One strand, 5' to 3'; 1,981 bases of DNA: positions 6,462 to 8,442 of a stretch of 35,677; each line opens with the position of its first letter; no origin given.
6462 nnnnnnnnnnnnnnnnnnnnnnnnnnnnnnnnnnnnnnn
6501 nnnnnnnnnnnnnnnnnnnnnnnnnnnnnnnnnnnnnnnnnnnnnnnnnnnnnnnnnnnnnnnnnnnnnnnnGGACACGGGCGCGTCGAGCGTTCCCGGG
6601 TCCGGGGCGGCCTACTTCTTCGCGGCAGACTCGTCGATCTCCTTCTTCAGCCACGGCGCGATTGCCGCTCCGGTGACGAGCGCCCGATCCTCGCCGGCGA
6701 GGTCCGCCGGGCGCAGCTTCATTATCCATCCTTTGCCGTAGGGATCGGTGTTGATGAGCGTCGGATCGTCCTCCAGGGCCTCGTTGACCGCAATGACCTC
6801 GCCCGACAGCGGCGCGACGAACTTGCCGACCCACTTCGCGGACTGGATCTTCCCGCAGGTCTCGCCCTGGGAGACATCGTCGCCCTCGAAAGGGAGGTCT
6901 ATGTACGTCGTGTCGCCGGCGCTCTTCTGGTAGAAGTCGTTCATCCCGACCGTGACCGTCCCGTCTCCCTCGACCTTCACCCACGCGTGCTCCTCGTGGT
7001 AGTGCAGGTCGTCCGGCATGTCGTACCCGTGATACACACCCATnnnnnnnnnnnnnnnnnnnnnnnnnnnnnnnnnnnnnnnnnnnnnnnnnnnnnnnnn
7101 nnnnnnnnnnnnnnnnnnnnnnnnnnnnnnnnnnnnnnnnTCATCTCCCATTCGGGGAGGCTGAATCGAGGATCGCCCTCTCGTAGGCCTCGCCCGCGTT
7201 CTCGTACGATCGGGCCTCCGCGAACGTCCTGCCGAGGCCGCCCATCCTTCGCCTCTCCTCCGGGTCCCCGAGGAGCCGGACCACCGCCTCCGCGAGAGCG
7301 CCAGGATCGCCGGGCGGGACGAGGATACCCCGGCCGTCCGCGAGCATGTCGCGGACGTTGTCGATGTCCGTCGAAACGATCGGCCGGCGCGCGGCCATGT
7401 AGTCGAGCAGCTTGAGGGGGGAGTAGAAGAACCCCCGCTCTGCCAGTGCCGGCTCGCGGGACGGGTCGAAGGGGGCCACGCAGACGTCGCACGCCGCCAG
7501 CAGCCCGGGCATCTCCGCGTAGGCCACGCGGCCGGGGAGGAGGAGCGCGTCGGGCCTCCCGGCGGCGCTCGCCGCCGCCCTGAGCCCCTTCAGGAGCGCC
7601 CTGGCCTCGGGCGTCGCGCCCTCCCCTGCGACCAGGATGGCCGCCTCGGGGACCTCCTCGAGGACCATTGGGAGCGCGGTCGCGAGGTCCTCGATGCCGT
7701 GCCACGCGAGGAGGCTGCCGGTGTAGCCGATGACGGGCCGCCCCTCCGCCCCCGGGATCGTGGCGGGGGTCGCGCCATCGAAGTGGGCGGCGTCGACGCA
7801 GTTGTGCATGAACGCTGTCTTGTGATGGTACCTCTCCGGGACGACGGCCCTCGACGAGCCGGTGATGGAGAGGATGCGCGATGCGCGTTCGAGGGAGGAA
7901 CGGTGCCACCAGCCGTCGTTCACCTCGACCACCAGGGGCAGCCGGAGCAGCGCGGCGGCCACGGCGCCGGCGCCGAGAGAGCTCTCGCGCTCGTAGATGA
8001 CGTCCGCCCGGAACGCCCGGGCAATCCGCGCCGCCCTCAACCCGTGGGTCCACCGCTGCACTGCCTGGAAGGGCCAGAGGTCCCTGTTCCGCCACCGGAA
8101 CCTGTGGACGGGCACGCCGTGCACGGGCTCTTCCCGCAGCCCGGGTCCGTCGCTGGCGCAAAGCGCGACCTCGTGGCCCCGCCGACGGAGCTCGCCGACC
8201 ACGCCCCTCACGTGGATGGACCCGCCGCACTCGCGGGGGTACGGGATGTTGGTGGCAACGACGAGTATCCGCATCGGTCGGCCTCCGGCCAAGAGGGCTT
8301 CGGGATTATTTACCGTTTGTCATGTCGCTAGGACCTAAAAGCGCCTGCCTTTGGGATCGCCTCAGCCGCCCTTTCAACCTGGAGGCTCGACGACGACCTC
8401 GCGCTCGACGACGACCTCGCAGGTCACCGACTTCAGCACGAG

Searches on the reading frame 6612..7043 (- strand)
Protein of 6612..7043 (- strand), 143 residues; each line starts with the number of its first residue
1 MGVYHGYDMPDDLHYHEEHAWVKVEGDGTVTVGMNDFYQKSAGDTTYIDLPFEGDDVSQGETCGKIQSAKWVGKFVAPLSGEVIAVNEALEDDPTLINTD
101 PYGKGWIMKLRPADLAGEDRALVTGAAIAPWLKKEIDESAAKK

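Call 26: search_protein_families(library=pfam, proteins=[window:6612-7043:-], max_evalue=0.001)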
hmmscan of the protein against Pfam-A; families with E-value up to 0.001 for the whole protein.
window:6612-7043:- (143 aa): 1 family
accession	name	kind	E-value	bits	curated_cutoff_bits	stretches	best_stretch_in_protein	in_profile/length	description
PF01597.25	GCV_H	-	2.6e-39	134.3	22.2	1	13-133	1-120/122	Glycine cleavage H-protein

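Call 27: search_protein_families(library=ncbifam, proteins=[window:6612-7043:-], max_evalue=0.001)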
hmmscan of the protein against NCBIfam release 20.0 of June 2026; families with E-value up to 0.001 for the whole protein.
window:6612-7043:- (143 aa): 4 families
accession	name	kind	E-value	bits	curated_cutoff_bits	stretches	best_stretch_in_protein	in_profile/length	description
NF002270.0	PRK01202.1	subfamily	2.5e-40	137.2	117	1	7-127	2-121/129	glycine cleavage system protein GcvH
TIGR00527.1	gcvH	equivalog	3.6e-37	127.3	115.85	1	9-124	2-117/129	glycine cleavage system protein GcvH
TIGR03077.1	not_gcvH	equivalog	8.3e-16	58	144.05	1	15-111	2-98/110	glycine cleavage protein H-like protein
NF045810.1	GcvH_rel_desulf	equivalog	6.6e-11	42.2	150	1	8-119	11-121/167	GcvH-related protein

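Call 29: search_solved_structures(query=window:6612-7043:-, max_evalue=0.001, show_alignments=2)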
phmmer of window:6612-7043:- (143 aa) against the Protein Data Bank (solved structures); distinct sequences matched with E-value up to 0.001: 14.
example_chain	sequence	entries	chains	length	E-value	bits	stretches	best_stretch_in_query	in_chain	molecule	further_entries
3ift_A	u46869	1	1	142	5.7e-31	111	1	4-124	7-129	Glycine cleavage system H protein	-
3hgb_A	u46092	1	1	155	3.8e-30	108.3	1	7-124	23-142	Glycine cleavage system H protein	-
3a8i_E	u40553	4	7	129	1.4e-29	106.5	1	9-124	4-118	Glycine cleavage system H protein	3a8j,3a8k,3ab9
3a7a_B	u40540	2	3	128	1.5e-29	106.4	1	9-124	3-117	Glycine cleavage system H protein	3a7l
1onl_A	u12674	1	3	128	6.1e-28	101.1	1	8-125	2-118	glycine cleavage system H protein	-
3tzu_A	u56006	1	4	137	3.5e-24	89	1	9-115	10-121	Glycine cleavage system H protein 1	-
1zko_A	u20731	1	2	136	1.2e-23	87.2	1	13-117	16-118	Glycine cleavage system H protein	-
2ka7_A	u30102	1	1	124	2.5e-23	86.2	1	15-117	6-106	Glycine cleavage system H protein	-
1dxm_A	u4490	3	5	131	9.8e-21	77.8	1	10-114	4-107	H PROTEIN | H PROTEIN OF THE GLYCINE CLEAVAGE SYSTEM | H-PROTEIN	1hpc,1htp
3mxu_A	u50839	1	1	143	1.3e-20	77.4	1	13-122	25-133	Glycine cleavage system H protein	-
2edg_A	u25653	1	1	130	1.2e-19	74.2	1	15-120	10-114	Glycine cleavage system H protein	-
3klr_A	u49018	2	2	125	1e-18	71.2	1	15-116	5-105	Glycine cleavage system H protein | Glycine cleavage system H protein, mitochondrial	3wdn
8ugo_E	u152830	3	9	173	1.7e-18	70.5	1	15-117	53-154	Glycine cleavage system H protein, mitochondrial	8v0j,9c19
5a35_A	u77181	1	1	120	4.3e-06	30.2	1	27-120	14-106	GLYCINE CLEAVAGE SYSTEM H PROTEIN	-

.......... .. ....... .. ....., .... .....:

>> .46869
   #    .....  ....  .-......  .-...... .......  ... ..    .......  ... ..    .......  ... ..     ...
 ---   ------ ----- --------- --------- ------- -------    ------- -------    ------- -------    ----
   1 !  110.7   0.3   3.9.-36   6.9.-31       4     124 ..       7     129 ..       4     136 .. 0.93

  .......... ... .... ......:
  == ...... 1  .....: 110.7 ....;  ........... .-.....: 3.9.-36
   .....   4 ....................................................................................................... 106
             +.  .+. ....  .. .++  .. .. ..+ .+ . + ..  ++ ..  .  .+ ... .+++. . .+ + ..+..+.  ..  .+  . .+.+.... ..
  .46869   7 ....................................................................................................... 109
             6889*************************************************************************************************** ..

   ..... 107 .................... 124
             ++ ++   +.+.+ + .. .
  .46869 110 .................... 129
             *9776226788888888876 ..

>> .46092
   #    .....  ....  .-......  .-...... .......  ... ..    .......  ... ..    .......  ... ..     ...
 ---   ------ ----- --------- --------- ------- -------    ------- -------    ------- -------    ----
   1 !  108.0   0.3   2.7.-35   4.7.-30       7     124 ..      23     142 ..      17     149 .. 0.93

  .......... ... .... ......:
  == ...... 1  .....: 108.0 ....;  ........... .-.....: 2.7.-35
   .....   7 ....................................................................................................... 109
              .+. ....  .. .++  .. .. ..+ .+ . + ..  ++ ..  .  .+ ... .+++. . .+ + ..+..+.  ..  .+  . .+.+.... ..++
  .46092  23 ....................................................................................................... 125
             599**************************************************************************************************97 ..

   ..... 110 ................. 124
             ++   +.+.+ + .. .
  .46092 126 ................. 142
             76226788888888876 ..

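Call 55: find_homologous_proteins(query=window:6612-7043:-, max_evalue=1e-10)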
Query window:6612-7043:- (143 aa): 944 proteins with E <= 1e-10 among 989 candidates; the best 120 are listed.
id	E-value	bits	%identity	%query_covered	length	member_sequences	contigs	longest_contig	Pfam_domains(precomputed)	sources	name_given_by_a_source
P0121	2.1e-92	325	99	100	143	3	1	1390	PF01597.26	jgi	-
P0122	3.6e-79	282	85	100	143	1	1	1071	PF01597.26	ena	-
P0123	8.4e-70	252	80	100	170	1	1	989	PF01597.26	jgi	jgi:glycine cleavage system H protein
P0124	1.3e-69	251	76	100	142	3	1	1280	PF01597.26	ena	-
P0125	4.7e-69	249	79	100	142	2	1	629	PF01597.26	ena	-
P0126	1.7e-68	247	76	100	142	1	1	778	PF01597.26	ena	-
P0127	6.0e-68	246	76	100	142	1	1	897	PF01597.26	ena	-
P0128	9.1e-68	245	75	100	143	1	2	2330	PF01597.26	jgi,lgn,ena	-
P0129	1.7e-67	244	76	100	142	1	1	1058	PF01597.26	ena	-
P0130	2.9e-67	243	76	100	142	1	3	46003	PF01597.26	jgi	-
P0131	9.5e-67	242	75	100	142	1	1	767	PF01597.26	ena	-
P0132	1.1e-66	242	76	100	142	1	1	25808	PF01597.26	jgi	-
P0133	1.1e-66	242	75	100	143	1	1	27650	PF01597.26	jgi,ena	-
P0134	3.8e-66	240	72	100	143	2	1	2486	PF01597.26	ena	-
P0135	1.1e-65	238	71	100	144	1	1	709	PF01597.26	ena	-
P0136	1.7e-65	238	73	92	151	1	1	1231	PF01597.26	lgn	-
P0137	2.7e-65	237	73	100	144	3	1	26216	PF01597.26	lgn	-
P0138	4.4e-65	236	72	100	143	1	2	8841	PF01597.26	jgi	-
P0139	4.7e-65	236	73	100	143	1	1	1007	PF01597.26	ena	-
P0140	6.6e-65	236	71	100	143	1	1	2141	PF01597.26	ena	-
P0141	9.1e-65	235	72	97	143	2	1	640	PF01597.26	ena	-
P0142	1.2e-64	235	71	100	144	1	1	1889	PF01597.26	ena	-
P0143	1.6e-64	235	71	100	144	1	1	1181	PF01597.26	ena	-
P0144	1.7e-64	234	69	100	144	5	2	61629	PF01597.26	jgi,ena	-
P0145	1.7e-64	234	71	100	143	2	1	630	PF01597.26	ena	-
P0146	1.8e-64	234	71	97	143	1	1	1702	PF01597.26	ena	-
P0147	3.4e-64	233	69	100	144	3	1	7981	PF01597.26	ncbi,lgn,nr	ncbi:MAG: glycine cleavage system protein GcvH [Candidatus Thermoplasmatota archaeon]|nr:glycine cle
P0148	3.9e-64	233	71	100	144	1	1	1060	PF01597.26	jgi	jgi:glycine cleavage system H protein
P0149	4.3e-64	233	74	96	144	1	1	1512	PF01597.26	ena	-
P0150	4.7e-64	233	70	99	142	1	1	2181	PF01597.26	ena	-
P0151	5.3e-64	233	73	90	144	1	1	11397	PF01597.26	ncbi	-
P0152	6.3e-64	233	70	99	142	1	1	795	PF01597.26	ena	-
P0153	1.1e-63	232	72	96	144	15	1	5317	PF01597.26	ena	-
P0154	1.2e-63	232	71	97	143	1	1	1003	PF01597.26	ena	-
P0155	1.6e-63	231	70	99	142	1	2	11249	PF01597.26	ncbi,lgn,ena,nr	ncbi:MAG: glycine cleavage system protein GcvH [Thermoplasmata archaeon]|nr:glycine cleavage system 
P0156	1.6e-63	231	70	100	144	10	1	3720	PF01597.26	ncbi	-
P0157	1.8e-63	231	70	97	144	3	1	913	PF01597.26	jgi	-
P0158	1.8e-63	231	70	99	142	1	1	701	PF01597.26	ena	-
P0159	2.0e-63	231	71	96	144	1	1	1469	PF01597.26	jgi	jgi:glycine cleavage system H protein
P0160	2.0e-63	231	71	97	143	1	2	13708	PF01597.26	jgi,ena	-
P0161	2.6e-63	231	70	100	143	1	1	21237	PF01597.26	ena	-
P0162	2.8e-63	231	70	92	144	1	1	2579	PF01597.26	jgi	jgi:glycine cleavage system H protein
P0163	3.0e-63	230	68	100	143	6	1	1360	PF01597.26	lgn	-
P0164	3.4e-63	230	66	100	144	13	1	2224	PF01597.26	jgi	-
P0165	3.5e-63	230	70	96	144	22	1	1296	PF01597.26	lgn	-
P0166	4.1e-63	230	70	100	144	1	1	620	PF01597.26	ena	-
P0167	5.1e-63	230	70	92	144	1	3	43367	PF01597.26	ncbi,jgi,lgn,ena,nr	ncbi:MAG TPA: glycine cleavage system protein GcvH [bacterium (Candidatus Stahlbacteria)]|nr:glycine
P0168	5.4e-63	230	68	100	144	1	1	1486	PF01597.26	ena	-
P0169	6.3e-63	229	69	97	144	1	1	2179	PF01597.26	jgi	-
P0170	6.6e-63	229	69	97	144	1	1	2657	PF01597.26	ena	-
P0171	6.9e-63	229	72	96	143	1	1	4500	PF01597.26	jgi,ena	-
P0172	7.1e-63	229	73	95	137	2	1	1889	PF01597.26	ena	-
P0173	7.7e-63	229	68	100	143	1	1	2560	PF01597.26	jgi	jgi:glycine cleavage system H protein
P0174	7.7e-63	229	72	96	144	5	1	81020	PF01597.26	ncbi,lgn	-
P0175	8.6e-63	229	72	96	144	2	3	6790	PF01597.26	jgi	jgi:glycine cleavage system H protein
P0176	8.7e-63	229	69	97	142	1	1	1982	PF01597.26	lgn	-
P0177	9.6e-63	229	69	97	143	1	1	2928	PF01597.26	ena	-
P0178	9.7e-63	229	70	100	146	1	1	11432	PF01597.26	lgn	-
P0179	1.0e-62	229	69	97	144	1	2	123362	PF01597.26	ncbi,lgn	-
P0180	1.1e-62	229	70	100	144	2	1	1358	PF01597.26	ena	-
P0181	1.2e-62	229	69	97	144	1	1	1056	PF01597.26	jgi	-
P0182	1.3e-62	228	69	96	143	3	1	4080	PF01597.26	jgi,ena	-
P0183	1.3e-62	228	70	100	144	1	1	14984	PF01597.26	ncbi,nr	ncbi:MAG: glycine cleavage system protein GcvH [Thermoplasmatales archaeon]|nr:glycine cleavage syst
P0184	1.4e-62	228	70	100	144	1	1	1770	PF01597.26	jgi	jgi:glycine cleavage system H protein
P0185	1.7e-62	228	69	100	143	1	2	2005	PF01597.26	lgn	-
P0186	1.9e-62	228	69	100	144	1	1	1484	PF01597.26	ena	-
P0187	2.2e-62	228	69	96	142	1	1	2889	PF01597.26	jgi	jgi:glycine cleavage system H protein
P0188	2.3e-62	228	71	99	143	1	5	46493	PF01597.26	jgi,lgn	jgi:glycine cleavage system H protein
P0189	2.4e-62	228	71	100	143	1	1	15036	PF01597.26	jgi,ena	-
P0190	2.6e-62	227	67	100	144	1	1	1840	PF01597.26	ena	-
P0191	2.9e-62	227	67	92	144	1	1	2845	PF01597.26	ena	-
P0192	3.4e-62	227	70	100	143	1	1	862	PF01597.26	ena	-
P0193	3.5e-62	227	71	97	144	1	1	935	PF01597.26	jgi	jgi:glycine cleavage system H protein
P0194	3.6e-62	227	69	100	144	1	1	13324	PF01597.26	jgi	jgi:glycine cleavage system H protein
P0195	3.9e-62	227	66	100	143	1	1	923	PF01597.26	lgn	-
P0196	4.5e-62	227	74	100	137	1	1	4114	PF01597.26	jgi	-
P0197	8.8e-62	226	70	89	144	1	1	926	PF01597.26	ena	-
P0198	9.0e-62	226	66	100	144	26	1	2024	PF01597.26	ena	-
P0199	9.7e-62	226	66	100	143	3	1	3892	PF01597.26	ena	-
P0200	1.2e-61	225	69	100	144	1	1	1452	PF01597.26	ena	-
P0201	1.2e-61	225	69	97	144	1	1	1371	PF01597.26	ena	-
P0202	1.3e-61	225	70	97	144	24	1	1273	PF01597.26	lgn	-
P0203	1.3e-61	225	67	100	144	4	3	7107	PF01597.26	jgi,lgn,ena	-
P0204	1.4e-61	225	69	100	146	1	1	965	PF01597.26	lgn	-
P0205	1.6e-61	225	68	100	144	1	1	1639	PF01597.26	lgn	-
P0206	1.6e-61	225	69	100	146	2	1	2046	PF01597.26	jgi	jgi:glycine cleavage system H protein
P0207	1.8e-61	225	70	96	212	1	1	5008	PF01597.26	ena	-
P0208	1.9e-61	225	66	100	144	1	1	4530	PF01597.26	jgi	jgi:glycine cleavage system H protein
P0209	2.1e-61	224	68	100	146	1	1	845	PF01597.26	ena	-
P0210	2.2e-61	224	70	96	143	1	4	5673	PF01597.26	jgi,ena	-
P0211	2.4e-61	224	67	100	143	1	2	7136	PF01597.26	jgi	-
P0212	2.6e-61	224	67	100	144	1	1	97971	PF01597.26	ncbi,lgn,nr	ncbi:MAG: glycine cleavage system protein H [Euryarchaeota archaeon]|nr:glycine cleavage system prot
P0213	2.7e-61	224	68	100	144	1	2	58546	PF01597.26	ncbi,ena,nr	ncbi:MAG: glycine cleavage system protein GcvH [Thermoplasmatales archaeon]|nr:glycine cleavage syst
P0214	2.7e-61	224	68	100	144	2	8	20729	PF01597.26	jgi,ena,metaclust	metaclust:\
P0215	2.8e-61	224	70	96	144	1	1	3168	PF01597.26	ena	-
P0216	3.1e-61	224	66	100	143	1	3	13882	PF01597.26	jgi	-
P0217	3.7e-61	224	68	100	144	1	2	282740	PF01597.26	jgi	jgi:glycine cleavage system H protein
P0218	4.0e-61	224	70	97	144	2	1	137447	PF01597.26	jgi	jgi:glycine cleavage system H protein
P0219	5.5e-61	223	68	97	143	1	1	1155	PF01597.26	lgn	-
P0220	5.8e-61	223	69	92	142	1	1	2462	PF01597.26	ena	-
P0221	5.9e-61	223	66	99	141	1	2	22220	PF01597.26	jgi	-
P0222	5.9e-61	223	71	97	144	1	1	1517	PF01597.26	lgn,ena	-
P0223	6.3e-61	223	66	100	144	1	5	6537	PF01597.26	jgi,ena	-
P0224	6.6e-61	223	69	97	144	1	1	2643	PF01597.26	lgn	-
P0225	6.8e-61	223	69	100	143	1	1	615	PF01597.26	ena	-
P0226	8.7e-61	222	70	96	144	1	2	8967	PF01597.26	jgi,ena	-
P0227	8.9e-61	222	70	97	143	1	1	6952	PF01597.26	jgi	jgi:glycine cleavage system H protein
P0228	9.4e-61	222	69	97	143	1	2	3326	PF01597.26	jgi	-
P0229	9.5e-61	222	67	100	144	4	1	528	PF01597.26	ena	-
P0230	1.0e-60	222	69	96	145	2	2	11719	PF01597.26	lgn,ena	-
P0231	1.2e-60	222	66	100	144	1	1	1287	PF01597.26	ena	-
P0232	1.5e-60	222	70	96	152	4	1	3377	PF01597.26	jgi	-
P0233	1.6e-60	222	67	99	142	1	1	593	PF01597.26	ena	-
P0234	1.7e-60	222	68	97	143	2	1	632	PF01597.26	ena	-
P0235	1.7e-60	222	67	100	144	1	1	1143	PF01597.26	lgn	-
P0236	1.8e-60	221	66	100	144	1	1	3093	PF01597.26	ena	-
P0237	2.0e-60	221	70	96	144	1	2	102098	PF01597.26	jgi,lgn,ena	-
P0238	2.0e-60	221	69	92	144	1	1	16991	PF01597.26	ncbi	-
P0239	2.3e-60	221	68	100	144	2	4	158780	PF01597.26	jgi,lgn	-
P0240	2.4e-60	221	67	100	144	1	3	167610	PF01597.26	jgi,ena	-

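Call 57: find_encoding_contigs(protein=P0217, flank=10000, max_places=1)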
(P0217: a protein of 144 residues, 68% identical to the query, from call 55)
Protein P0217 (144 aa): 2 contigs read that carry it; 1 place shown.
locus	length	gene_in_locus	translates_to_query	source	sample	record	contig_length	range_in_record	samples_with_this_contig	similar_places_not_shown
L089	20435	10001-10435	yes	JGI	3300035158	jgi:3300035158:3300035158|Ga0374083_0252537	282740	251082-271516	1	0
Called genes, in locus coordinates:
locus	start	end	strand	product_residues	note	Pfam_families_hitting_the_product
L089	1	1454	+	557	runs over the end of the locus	PF13738:Pyr_redox_3 (weak), PF00890:FAD_binding_2 (weak), PF07992:Pyr_redox_2, PF12831:FAD_oxidored, PF13450:NAD_binding_8, PF12838:Fer4_7, PF13187:Fer4_9, PF14697:Fer4_21, +9 more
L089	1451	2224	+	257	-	PF02662:FlpD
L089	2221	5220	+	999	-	PF00890:FAD_binding_2 (weak), PF01266:DAO (weak), PF07992:Pyr_redox_2 (weak), PF12831:FAD_oxidored (weak), PF13450:NAD_binding_8 (weak), PF00037:Fer4, PF12838:Fer4_7, PF14697:Fer4_21, +28 more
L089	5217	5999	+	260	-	PF02662:FlpD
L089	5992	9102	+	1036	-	PF12831:FAD_oxidored (weak), PF00037:Fer4 (weak), PF12838:Fer4_7, PF13187:Fer4_9 (weak), PF07992:Pyr_redox_2, PF13738:Pyr_redox_3 (weak), PF00890:FAD_binding_2 (weak), PF07992:Pyr_redox_2, +16 more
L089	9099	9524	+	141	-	PF02662:FlpD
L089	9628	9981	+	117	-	PF02662:FlpD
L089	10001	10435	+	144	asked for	PF01597:GCV_H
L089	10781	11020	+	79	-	-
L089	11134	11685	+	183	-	PF01909:NTP_transf_2, PF18765:Polbeta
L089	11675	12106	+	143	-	PF05168:HEPN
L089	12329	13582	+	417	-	PF09861:Lar_N, PF21113:LarA_C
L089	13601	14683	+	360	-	PF02615:Ldh_2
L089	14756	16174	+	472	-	PF01565:FAD_binding_4, PF02913:FAD-oxidase_C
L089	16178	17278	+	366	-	PF13183:Fer4_8, PF13534:Fer4_17 (weak), PF02754:CCG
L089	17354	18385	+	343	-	PF21948:LplA-B_cat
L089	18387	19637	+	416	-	PF00330:Aconitase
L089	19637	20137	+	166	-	PF00694:Aconitase_C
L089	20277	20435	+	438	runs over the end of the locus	PF00180:Iso_dh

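Call 58: find_encoding_contigs(protein=P0240, flank=10000, max_places=1)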
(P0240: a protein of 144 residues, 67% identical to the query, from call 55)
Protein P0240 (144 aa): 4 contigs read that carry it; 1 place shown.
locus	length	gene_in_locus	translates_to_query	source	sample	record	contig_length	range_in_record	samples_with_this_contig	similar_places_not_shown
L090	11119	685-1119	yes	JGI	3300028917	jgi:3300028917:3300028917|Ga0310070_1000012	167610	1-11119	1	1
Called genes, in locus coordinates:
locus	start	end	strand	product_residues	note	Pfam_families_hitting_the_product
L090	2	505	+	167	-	PF25160:LdpA_Fe-S-bd (weak), PF00037:Fer4, PF12837:Fer4_6, PF13237:Fer4_10 (weak), PF14697:Fer4_21 (weak), PF12838:Fer4_7, PF13187:Fer4_9, PF00037:Fer4 (weak), +5 more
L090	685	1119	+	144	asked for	PF01597:GCV_H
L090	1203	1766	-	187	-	PF13404:HTH_AsnC-type (weak)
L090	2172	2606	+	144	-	PF01058:Oxidored_q6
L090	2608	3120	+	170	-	PF00329:Complex1_30kDa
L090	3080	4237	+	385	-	PF00374:NiFeSe_Hases (weak), PF00346:Complex1_49kDa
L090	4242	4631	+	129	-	PF13534:Fer4_17 (faint), PF00037:Fer4, PF12837:Fer4_6 (weak), PF14697:Fer4_21 (weak), PF12838:Fer4_7, PF13187:Fer4_9, PF13484:Fer4_16 (faint)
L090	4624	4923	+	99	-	PF01883:FeS_assembly_P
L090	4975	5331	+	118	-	PF02635:DsrE, PF13686:DrsE_2 (weak)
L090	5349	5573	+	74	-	PF01206:TusA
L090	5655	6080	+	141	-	PF02662:FlpD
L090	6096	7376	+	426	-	PF00890:FAD_binding_2 (weak), PF07992:Pyr_redox_2 (faint), PF12831:FAD_oxidored (weak), PF12838:Fer4_7 (faint)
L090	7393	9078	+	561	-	PF13738:Pyr_redox_3 (faint), PF07992:Pyr_redox_2, PF12831:FAD_oxidored (weak), PF00037:Fer4 (weak), PF13237:Fer4_10, PF14697:Fer4_21, PF12838:Fer4_7, PF13187:Fer4_9, +2 more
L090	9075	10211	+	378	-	PF04432:FrhB_FdhB_C (weak), PF12838:Fer4_7 (faint), PF13187:Fer4_9 (faint), PF13534:Fer4_17 (faint), PF12797:Fer4_2 (faint), PF13237:Fer4_10 (faint), PF00037:Fer4 (faint), PF13183:Fer4_8 (weak)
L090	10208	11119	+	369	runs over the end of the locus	PF04432:FrhB_FdhB_C (faint), PF13187:Fer4_9 (faint), PF13237:Fer4_10 (faint), PF14697:Fer4_21 (faint), PF12838:Fer4_7 (weak), PF13183:Fer4_8 (weak)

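Call 59: find_encoding_contigs(protein=P0167, flank=10000, max_places=1)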
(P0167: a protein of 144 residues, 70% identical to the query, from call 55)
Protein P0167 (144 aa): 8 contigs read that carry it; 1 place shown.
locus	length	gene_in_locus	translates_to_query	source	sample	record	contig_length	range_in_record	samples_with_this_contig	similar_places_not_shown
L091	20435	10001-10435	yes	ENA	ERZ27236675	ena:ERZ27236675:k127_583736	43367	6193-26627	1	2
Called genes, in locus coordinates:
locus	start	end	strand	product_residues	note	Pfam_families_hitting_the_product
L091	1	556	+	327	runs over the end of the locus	PF01058:Oxidored_q6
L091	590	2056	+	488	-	PF27537:HoxH, PF00374:NiFeSe_Hases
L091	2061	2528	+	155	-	PF01750:HycI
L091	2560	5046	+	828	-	PF01565:FAD_binding_4, PF02913:FAD-oxidase_C, PF13183:Fer4_8, PF13237:Fer4_10 (weak), PF13534:Fer4_17 (faint), PF02754:CCG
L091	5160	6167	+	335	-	PF21948:LplA-B_cat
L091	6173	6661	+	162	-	PF13237:Fer4_10 (faint), PF13183:Fer4_8, PF13187:Fer4_9, PF13534:Fer4_17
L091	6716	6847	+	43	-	-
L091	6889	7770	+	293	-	PF02754:CCG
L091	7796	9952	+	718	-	PF07992:Pyr_redox_2 (weak), PF00070:Pyr_redox (faint), PF01266:DAO (faint), PF12831:FAD_oxidored (weak), PF13450:NAD_binding_8 (weak), PF13187:Fer4_9 (faint), PF00037:Fer4 (faint), PF02662:FlpD, +5 more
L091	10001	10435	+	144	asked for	PF01597:GCV_H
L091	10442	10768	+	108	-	PF03091:CutA1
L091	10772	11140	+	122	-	PF04126:Cyclophil_like, PF18050:Cyclophil_like2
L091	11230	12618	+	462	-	PF01565:FAD_binding_4, PF02913:FAD-oxidase_C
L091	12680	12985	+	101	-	PF14697:Fer4_21 (weak), PF12797:Fer4_2 (weak), PF00037:Fer4, PF12837:Fer4_6 (weak), PF13237:Fer4_10 (weak), PF12838:Fer4_7, PF13187:Fer4_9 (weak), PF00037:Fer4 (weak), +5 more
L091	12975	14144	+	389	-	PF01855:POR_N, PF02780:Transketolase_C (weak), PF17147:PFOR_II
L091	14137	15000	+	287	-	PF02775:TPP_enzyme_C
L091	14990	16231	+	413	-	PF01855:POR_N, PF02780:Transketolase_C (weak), PF17147:PFOR_II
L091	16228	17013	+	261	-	PF02775:TPP_enzyme_C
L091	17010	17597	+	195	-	PF01558:POR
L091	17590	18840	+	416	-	PF00330:Aconitase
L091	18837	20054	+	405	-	PF00180:Iso_dh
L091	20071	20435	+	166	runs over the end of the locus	PF06434:Aconitase_2_N (faint), PF00694:Aconitase_C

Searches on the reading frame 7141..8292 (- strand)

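Call 64: search_protein_families(library=pfam, proteins=[window:7141-8292:-], max_evalue=0.001)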
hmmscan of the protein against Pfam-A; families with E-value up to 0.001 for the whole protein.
window:7141-8292:- (383 aa): 5 families
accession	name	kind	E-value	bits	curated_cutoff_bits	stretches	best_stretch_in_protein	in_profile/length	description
PF13692.12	Glyco_trans_1_4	-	1.2e-24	87.7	27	1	185-343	1-142/142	Glycosyl transferases group 1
PF00534.26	Glycos_transf_1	-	2.1e-17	63.6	26.4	1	183-351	13-166/172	Glycosyl transferases group 1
PF13439.12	Glyco_transf_4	-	4.6e-12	46.7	28.5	1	23-168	3-168/170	Glycosyltransferase Family 4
PF13579.12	Glyco_trans_4_4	-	1.6e-11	45.3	29.7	1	23-135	2-113/158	Glycosyl transferase 4-like domain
PF13524.12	Glyco_trans_1_2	-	1.6e-06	28.5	25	1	253-359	32-130/144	Glycosyl transferase-like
